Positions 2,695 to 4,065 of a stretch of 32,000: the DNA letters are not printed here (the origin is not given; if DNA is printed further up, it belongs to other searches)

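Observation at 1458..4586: Candidate archaeal RiPP-like system: a radical-SAM enzyme flanked by two long proteins with NHLP/Nif11-type leader-like N-termini and a GG plus conserved-tail C-terminus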

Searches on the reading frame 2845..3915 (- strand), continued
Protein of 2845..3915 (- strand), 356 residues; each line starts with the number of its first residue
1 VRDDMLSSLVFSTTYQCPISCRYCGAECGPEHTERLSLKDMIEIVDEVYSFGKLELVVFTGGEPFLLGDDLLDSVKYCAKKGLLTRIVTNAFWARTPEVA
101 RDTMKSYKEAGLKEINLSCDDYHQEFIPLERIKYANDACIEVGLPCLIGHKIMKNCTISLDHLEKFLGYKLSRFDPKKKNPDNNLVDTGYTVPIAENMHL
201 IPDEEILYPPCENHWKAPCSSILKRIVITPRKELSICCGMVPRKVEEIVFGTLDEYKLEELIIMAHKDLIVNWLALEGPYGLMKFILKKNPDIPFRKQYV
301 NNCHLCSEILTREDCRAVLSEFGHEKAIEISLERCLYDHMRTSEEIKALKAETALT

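Call 32: predict_structure(alignment_id=A2)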
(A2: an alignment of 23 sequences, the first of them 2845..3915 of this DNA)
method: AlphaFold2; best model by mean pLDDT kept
length: 356 residues; sequences in the alignment: 23
mean_pLDDT: 89.3   pTM: 0.86
mean pLDDT of the five models: 89.3, 87.5, 87.4, 87.4, 86.6
residues with pLDDT >= 90: 236; 70-90: 91; 50-70: 21; < 50: 8
segments of 3 or more residues with pLDDT < 50: 351-356
pLDDT, mean of each block of 10 residues (from residue 1): 72 88 72 94 96 93 93 98 97 97 98 96 89 98 98 90 96 95 95 74 88 87 89 86 84 95 92 93 98 94 91 94 94 81 57 45
secondary structure, 60 per line:
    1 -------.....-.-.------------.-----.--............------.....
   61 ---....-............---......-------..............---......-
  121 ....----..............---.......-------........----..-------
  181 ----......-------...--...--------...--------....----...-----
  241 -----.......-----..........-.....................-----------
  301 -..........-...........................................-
elements in order: E8-12 H38-49 E56-60 H64-67 H69-80 E84-89 H97-110 E114-119 H121-124 H129-142 E146-152 H160-167 E185-190 E225-228 E233-235 E249-252 H258-267 H269-289 H302-311 H313-355

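Call 35: fold_search(model_id=the predicted structure, library=pdb)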
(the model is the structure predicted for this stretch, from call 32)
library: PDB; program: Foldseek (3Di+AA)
matches with E <= 10: 1843; with E <= 0.001: 115
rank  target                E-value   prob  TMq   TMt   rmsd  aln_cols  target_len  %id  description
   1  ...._B                1.8e-17  1.00  0.71  0.78   3.8       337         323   18  Crystal structure of radical SAM epimerase EpeE from Bacillus subtilis with [4Fe-4S] clusters, S-adenosyl-L-homocystei (released 2024-01-10)
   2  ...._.                1.9e-17  1.00  0.71  0.78   3.9       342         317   18  Crystal structure of radical SAM epimerase EpeE from Bacillus subtilis with [4Fe-4S] clusters and S-adenosyl-L-homocys (released 2024-01-10)
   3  8ai3_A                3.3e-17  1.00  0.71  0.79   3.8       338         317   18  Crystal structure of radical SAM epimerase EpeE C223A mutant from Bacillus subtilis with [4Fe-4S] clusters and S-adeno (released 2024-01-10)
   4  8ai6_A                3.8e-17  1.00  0.71  0.78   3.9       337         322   18  Crystal structure of radical SAM epimerase EpeE D210A mutant from Bacillus subtilis with [4Fe-4S] clusters, S-adenosyl (released 2024-01-10)
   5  8ai3_B                6.1e-17  1.00  0.70  0.77   3.8       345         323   17  Crystal structure of radical SAM epimerase EpeE C223A mutant from Bacillus subtilis with [4Fe-4S] clusters and S-adeno (released 2024-01-10)
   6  8ai4_B                1.2e-16  1.00  0.72  0.78   3.9       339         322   17  Crystal structure of radical SAM epimerase EpeE C223A mutant from Bacillus subtilis with [4Fe-4S] clusters, S-adenosyl (released 2024-01-10)
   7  8ai6_B                1.2e-16  1.00  0.67  0.73   4.7       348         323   17  Crystal structure of radical SAM epimerase EpeE D210A mutant from Bacillus subtilis with [4Fe-4S] clusters, S-adenosyl (released 2024-01-10)
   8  8ai4_A                1.4e-16  1.00  0.70  0.78   3.8       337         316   18  Crystal structure of radical SAM epimerase EpeE C223A mutant from Bacillus subtilis with [4Fe-4S] clusters, S-adenosyl (released 2024-01-10)
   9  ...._B                2.3e-16  1.00  0.69  0.76   4.0       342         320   17  Crystal structure of radical SAM epimerase EpeE from Bacillus subtilis with [4Fe-4S] clusters and S-adenosyl-L-homocys (released 2024-01-10)
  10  7vob                  3.2e-11  1.00  0.49  0.53  10.3       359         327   12  The crystal structure of a Radical SAM Enzyme BlsE involved in the Biosynthesis of Blasticidin S (released 2022-05-04)
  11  9dfw_C                8.2e-09  1.00  0.49  0.60   9.1       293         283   13  X-ray crystal structure of an engineered Viperin-like enzyme from T. virens with bound CTP and SAM (released 2025-02-12)
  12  9dfw_A                8.2e-09  1.00  0.47  0.57  10.2       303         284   13  X-ray crystal structure of an engineered Viperin-like enzyme from T. virens with bound CTP and SAM (released 2025-02-12)
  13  7n7i_A                8.7e-09  1.00  0.47  0.58  12.5       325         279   10  X-ray crystal structure of Viperin-like enzyme from Trichoderma virens (released 2021-06-30)
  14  9dfn                  1.4e-08  1.00  0.47  0.57   8.1       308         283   12  X-ray crystal structure of the second viperin-like enzyme from Trichoderma virens with bound CTP and SAM (released 2025-02-19)
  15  9dfu                  2.9e-08  1.00  0.49  0.60   5.1       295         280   14  X-ray crystal structure of the second Viperin-like enzyme from T. virens variant F40H with bound CTP and SAM (released 2025-02-19)
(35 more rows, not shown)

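Call 38: search_solved_structures(query=A2, max_evalue=0.00001, show_alignments=1)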
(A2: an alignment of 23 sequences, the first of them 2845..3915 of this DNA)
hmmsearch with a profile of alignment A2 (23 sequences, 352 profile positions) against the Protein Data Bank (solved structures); distinct sequences matched with E-value up to 0.00001: 3.
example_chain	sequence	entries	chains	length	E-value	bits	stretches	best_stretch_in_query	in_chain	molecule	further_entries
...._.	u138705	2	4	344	7.3e-20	74.3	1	9-171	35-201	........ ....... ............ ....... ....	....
8ai6_A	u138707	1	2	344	8.3e-20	74.1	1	9-171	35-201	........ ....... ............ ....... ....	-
8ai3_A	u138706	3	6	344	2.5e-19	72.6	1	9-171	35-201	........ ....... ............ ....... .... | Radical SAM core domain-containing protein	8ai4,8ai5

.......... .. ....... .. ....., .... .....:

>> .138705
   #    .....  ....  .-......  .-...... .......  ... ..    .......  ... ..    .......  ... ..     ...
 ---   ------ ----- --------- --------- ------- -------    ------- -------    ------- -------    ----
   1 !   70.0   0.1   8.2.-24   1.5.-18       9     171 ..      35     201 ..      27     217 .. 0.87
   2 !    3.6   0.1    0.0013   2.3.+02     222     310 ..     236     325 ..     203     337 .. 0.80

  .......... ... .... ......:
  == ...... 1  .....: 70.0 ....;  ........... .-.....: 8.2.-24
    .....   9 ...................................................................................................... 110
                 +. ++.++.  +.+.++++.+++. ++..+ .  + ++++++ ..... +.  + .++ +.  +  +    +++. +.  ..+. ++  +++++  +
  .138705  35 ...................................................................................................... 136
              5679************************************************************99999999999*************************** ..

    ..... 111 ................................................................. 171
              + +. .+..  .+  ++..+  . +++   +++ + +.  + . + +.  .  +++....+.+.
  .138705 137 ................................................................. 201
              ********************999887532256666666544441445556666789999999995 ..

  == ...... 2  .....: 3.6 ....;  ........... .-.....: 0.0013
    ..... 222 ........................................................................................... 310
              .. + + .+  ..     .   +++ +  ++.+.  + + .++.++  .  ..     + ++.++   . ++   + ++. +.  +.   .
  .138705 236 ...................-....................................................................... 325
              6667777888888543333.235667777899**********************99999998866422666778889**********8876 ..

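Call 42: find_related_loci(query=A2, collection=genome_contigs, flank=6000)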
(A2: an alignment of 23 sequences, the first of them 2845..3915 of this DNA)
Query A2 (356 aa) in genome_contigs; peptide patterns used: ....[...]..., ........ (x = any residue, [..] = any of these).
57 stretches matched a pattern; 37 encode a relative of the query (tblastn E <= 1e-3); 36 distinct loci.
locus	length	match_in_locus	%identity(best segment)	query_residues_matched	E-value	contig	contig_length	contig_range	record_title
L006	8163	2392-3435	77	5-356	0e+0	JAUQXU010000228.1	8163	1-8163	MAG: Candidatus Brocadia sp. isolate BIN37 contig_147318, whole genome shotgun sequence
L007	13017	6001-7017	79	4-342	0e+0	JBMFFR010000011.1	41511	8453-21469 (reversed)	MAG: Candidatus Brocadiia bacterium JP1 bin.217_11, whole genome shotgun sequence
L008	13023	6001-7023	70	4-344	2e-169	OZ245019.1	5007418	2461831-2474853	MAG: Sedimenticolaceae bacterium isolate 589e57f1-2ac3-4055-bd81-a33b47c3c60b genome assembly, chromosome: 1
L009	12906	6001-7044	66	5-352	3e-164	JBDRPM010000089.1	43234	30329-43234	MAG: Pseudomonadota bacterium isolate MEGAHIT-group-2.118 k141_1142760, whole genome shotgun sequence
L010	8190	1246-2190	68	5-319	5e-153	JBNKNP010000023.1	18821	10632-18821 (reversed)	MAG: Desulfobacteraceae bacterium isolate G2.bin.11.orig k141_1155177, whole genome shotgun sequence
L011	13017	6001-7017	60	5-341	4e-141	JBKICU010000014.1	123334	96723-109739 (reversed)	MAG: Acidobacteriota bacterium isolate bins.101 NODE_354_length_123334_cov_3.596979, whole genome shotgun sequence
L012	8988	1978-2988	59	5-341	2e-139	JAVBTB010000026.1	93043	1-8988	MAG: Desulfovibrio sp. isolate EPI_MAG_00239 c_000003793055, whole genome shotgun sequence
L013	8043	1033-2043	48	5-341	6e-108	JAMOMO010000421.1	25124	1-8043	MAG: Desulfobulbaceae bacterium isolate 4281-140_metabat1_scaf2bin.006 4281-140_scaffold_655_c1, whole genome shotgun se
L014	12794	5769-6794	47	4-344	4e-107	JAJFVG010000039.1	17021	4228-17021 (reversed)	MAG: Nitrospiraceae bacterium isolate bin.662 k141_1529933, whole genome shotgun sequence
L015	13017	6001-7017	47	4-341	7e-106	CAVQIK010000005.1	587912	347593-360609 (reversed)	MAG: uncultured delta proteobacterium isolate MFD10007.bin.3.145 genome assembly, contig: contig_12820, whole genome sho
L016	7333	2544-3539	45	5-335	5e-104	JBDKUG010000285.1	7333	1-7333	MAG: Smithella sp. isolate 7_bin.81_R2 c_000001095350, whole genome shotgun sequence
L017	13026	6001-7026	45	5-345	6e-103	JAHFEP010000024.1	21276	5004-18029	MAG: Nitrospirae bacterium isolate nzgw271 NODE_1727_length_21277_cov_4.826952, whole genome shotgun sequence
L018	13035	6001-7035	44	5-348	3e-101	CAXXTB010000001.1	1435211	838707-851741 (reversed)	MAG: Geopsychrobacteraceae bacterium isolate a8776e3a-ffdb-4a38-b6f4-a0b8fc84521a genome assembly, contig: contig_1, who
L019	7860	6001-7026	47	4-344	7e-107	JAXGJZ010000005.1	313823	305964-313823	MAG: Desulfobacterales bacterium isolate AnMBR.bin174 bin174_5, whole genome shotgun sequence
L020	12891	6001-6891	49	5-301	2e-99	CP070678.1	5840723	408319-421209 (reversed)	MAG: Phycisphaerales bacterium isolate bin7 chromosome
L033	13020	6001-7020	40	5-346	4e-82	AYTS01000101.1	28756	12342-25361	MAG: Candidatus Brocadia carolinensis isolate 26THWARD NODE_46_length_28756_cov_20.7888_ID_91, whole genome shotgun sequ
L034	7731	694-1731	39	5-353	4e-80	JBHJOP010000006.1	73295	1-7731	MAG: Rhodospirillales bacterium isolate al_S5C208_2 S5Ck119_385114, whole genome shotgun sequence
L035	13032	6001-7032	36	6-341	1e-71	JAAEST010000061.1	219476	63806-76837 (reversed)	MAG: Oligoflexia bacterium isolate Ust_19 UstG_CONTIG3092800, whole genome shotgun sequence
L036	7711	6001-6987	35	8-336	7e-66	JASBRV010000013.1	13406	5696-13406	MAG: Bacteriovoracales bacterium isolate BWSM_117 k141_2005826, whole genome shotgun sequence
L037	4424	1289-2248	34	5-319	2e-64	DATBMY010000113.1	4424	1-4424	MAG TPA_asm: Blastocatellia bacterium isolate SMAG_U4010 k141_608301, whole genome shotgun sequence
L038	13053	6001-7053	32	4-341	3e-57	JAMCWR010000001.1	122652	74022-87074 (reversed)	MAG: Gammaproteobacteria bacterium isolate FK_Sedi_B_Bin.52 NODE_201_length_122652_cov_6.78213, whole genome shotgun seq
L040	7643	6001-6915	39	5-352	2e-83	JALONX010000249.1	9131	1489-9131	MAG: Chloroflexaceae bacterium isolate Prado088 scaffold_21449, whole genome shotgun sequence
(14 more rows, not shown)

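Call 46: search_protein_families(library=ncbifam, proteins=[L012:1465-1944:+, L033:5433-6008:+, L034:3-674:+, L035:5285-6004:+, L036:5187-5999:+, L037:2338-2796:+, L038:5430-6002:+, L013:2389-2958:+, L016:3616-4170:+, L040:6933-7505:+], max_evalue=1)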
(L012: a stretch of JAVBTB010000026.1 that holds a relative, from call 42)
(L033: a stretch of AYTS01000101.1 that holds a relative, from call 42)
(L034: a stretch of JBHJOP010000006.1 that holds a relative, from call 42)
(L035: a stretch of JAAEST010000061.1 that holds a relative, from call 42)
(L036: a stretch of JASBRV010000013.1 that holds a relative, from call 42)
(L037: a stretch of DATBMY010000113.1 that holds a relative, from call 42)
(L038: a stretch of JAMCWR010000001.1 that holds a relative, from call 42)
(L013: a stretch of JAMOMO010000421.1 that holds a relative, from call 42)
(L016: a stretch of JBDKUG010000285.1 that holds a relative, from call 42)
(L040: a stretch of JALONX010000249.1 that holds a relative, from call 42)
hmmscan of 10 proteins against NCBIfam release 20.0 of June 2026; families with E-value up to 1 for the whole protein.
L012:1465-1944:+ (159 aa): 2 families
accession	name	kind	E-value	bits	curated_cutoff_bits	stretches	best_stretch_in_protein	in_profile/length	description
TIGR04509.1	mod_pep_NH_fam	subfamily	0.00072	19.6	34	1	18-83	7-68/87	NHLP-related RiPP peptide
NF038399.1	NH_RiPP_Os17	domain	0.0067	16.5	40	1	17-46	2-33/63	Os1348 family NHLP clan protein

L033:5433-6008:+ (191 aa): 3 families
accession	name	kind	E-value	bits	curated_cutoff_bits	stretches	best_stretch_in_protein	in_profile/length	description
TIGR04509.1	mod_pep_NH_fam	subfamily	0.00092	19.2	34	1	31-74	7-50/87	NHLP-related RiPP peptide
NF038175.1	IniB_NTERM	domain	0.0095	15.9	40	1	37-62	8-33/49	IniB N-terminal domain-containing protein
NF038399.1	NH_RiPP_Os17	domain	0.061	13.4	40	1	33-80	5-53/63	Os1348 family NHLP clan protein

L034:3-674:+ (223 aa): 1 family
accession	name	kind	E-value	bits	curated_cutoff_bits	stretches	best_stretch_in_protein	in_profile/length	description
NF038175.1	IniB_NTERM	domain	0.0032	17.4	40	1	88-116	4-32/49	IniB N-terminal domain-containing protein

L035:5285-6004:+ (239 aa): 0 families

L036:5187-5999:+ (270 aa): 0 families

L037:2338-2796:+ (152 aa): 1 family
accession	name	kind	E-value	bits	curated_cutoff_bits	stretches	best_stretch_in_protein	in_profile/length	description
NF038175.1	IniB_NTERM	domain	0.015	15.2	40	1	64-88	8-32/49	IniB N-terminal domain-containing protein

L038:5430-6002:+ (190 aa): 1 family
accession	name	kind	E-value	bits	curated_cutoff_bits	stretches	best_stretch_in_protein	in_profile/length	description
TIGR00060.1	L18_bact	equivalog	0.021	15.2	87.85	0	91-164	9-79/114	50S ribosomal protein L18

L013:2389-2958:+ (189 aa): 0 families

L016:3616-4170:+ (184 aa): 2 families
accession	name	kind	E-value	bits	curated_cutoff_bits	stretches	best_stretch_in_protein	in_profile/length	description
NF038175.1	IniB_NTERM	domain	0.01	15.8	40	1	27-48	11-32/49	IniB N-terminal domain-containing protein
NF038399.1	NH_RiPP_Os17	domain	0.048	13.8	40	1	33-50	18-35/63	Os1348 family NHLP clan protein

L040:6933-7505:+ (190 aa): 1 family
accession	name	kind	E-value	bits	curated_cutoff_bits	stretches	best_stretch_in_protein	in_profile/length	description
NF041844.1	lipo_RadB_fam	equivalog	0.032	14.3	70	1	78-113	36-71/180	RadB family lipoprotein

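Call 68: search_protein_families(library=pfam, proteins=[L037:158-1252:+, L037:1268-2341:+, L037:2338-2796:+, L037:2966-4186:+], max_evalue=0.1)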
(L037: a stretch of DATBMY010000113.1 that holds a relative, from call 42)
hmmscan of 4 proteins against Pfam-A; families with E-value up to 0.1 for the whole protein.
L037:158-1252:+ (364 aa): 1 family
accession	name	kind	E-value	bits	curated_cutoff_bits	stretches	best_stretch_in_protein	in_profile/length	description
PF04055.27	Radical_SAM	-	5.7e-08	33.6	29.5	1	81-232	2-146/166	Radical SAM superfamily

L037:1268-2341:+ (357 aa): 4 families
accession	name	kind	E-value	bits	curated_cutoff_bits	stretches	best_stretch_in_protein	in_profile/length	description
PF04055.27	Radical_SAM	-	3.2e-18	66.9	29.5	1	19-152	1-142/166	Radical SAM superfamily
PF01261.30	AP_endonuc_2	-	0.00027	21.2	31.1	1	34-86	55-105/249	Xylose isomerase-like TIM barrel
PF13353.11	Fer4_12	-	0.00056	20.7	22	1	24-95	14-87/137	4Fe-4S single cluster domain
PF13186.11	SPASM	-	0.0047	17.6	21.5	1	227-271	1-44/67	Iron-sulfur cluster-binding domain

L037:2338-2796:+ (152 aa): 1 family
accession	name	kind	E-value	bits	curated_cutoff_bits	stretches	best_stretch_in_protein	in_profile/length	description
PF04725.17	PsbR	-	0.076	13.8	22.5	1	80-137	37-90/98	Photosystem II 10 kDa polypeptide PsbR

L037:2966-4186:+ (406 aa): 3 families
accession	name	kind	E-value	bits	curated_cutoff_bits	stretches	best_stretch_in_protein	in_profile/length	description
PF04055.27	Radical_SAM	-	1.2e-11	45.5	29.5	1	12-150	3-144/166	Radical SAM superfamily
PF13353.11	Fer4_12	-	0.00043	21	22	1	11-91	10-94/137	4Fe-4S single cluster domain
PF01634.23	HisG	-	0.05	14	25.5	1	125-182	86-142/158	ATP phosphoribosyltransferase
